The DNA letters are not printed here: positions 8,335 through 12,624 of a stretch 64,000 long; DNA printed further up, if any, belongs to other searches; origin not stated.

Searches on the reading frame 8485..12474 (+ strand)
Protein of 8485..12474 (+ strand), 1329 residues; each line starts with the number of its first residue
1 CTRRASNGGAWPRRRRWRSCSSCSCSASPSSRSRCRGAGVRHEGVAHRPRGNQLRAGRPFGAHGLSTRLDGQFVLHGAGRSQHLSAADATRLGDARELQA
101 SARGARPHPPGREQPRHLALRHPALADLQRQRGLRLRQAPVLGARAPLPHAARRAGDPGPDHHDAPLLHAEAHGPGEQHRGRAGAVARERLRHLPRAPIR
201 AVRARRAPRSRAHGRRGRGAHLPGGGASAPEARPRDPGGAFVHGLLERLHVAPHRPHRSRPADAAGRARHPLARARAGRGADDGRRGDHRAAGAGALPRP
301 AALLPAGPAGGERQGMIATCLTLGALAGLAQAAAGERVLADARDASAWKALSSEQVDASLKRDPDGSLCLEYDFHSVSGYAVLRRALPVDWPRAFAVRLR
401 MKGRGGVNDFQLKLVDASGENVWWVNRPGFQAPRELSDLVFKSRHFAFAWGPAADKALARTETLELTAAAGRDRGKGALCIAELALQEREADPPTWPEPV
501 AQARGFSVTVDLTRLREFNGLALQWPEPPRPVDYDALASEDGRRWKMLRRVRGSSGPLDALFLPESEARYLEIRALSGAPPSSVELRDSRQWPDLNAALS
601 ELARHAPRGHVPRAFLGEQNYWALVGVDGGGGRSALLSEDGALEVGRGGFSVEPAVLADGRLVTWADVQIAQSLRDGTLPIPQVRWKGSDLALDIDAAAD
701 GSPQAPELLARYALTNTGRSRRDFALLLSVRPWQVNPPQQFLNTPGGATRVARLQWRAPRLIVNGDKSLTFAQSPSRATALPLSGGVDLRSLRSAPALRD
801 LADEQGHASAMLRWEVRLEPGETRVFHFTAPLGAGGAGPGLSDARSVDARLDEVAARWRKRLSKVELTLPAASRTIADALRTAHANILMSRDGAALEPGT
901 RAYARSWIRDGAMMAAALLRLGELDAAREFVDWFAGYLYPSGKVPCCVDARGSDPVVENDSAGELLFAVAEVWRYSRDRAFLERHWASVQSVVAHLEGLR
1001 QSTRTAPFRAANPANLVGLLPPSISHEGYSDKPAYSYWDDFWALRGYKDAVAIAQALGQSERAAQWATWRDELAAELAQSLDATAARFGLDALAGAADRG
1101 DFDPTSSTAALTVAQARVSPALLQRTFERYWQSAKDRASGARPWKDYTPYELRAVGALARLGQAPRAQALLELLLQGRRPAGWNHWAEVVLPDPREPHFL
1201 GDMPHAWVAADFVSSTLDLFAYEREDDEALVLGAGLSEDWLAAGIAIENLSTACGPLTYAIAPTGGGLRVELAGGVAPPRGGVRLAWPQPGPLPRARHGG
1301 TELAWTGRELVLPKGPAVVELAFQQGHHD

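Call 54: search_protein_families(library=pfam, proteins=[window:8485-12474:+], max_evalue=0.0001)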
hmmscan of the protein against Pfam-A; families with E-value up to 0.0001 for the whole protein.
window:8485-12474:+ (1329 aa): 1 family
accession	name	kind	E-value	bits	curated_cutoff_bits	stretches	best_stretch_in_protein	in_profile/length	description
PF00754.31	F5_F8_type_C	-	1.2e-05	25.9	28.2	1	502-579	31-116/127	F5/8 type C domain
